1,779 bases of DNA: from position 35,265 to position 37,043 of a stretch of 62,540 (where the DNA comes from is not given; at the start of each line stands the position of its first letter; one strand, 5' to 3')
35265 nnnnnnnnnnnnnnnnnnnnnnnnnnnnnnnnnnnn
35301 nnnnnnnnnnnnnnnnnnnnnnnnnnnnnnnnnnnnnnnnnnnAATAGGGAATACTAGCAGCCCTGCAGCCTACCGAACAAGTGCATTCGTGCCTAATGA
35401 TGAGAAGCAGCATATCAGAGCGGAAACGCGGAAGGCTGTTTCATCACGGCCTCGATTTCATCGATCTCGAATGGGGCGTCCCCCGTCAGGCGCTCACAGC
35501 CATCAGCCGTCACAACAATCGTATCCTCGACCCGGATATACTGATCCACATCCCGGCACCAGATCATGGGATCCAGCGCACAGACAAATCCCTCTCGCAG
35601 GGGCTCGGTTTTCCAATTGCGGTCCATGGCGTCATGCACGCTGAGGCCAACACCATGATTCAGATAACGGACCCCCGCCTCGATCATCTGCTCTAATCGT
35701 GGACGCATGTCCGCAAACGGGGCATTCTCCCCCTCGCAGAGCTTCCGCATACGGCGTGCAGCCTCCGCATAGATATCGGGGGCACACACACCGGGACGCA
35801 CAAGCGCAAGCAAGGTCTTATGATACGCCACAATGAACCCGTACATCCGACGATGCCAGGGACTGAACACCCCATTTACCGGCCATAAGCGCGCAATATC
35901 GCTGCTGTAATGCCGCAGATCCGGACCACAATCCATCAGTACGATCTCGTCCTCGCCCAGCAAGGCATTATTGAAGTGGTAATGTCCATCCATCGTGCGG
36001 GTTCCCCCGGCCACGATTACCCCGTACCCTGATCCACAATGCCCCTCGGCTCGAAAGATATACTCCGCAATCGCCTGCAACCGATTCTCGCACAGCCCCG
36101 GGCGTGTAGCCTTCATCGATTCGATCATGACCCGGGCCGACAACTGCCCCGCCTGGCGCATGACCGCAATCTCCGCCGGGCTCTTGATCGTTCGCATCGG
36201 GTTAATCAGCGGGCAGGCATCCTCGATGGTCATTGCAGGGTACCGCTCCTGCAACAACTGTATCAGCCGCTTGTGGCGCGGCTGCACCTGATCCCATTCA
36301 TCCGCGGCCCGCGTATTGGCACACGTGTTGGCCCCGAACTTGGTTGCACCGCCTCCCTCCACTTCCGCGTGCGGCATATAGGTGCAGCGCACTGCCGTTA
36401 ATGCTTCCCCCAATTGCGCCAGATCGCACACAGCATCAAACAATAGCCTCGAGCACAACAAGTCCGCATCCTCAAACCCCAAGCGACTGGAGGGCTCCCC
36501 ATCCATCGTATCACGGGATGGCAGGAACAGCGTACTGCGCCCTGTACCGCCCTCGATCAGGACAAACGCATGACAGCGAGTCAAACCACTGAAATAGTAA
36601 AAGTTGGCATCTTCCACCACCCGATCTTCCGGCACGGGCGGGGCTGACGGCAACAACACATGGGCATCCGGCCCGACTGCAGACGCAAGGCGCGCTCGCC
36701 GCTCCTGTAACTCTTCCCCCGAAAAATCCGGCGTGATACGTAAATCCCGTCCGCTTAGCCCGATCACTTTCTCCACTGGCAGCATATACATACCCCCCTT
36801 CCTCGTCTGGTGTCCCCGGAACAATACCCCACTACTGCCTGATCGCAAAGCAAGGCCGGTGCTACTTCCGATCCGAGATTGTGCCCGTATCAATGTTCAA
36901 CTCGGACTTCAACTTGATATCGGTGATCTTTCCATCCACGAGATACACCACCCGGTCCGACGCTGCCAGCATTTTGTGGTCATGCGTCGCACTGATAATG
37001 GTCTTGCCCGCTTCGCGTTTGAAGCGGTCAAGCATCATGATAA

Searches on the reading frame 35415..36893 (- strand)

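Call 7: search_protein_families(library=pfam, proteins=[window:35415-36893:-], max_evalue=0.01)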
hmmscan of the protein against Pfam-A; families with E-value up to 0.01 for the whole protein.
window:35415-36893:- (492 aa): 2 families
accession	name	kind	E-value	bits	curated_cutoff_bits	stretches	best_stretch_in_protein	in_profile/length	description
PF00557.29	Peptidase_M24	-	1.6e-37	129.8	23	1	244-463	2-208/208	Metallopeptidase family M24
PF05195.22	AMP_N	-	7.4e-06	26.1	24.6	1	63-129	2-76/121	Aminopeptidase P, N-terminal domain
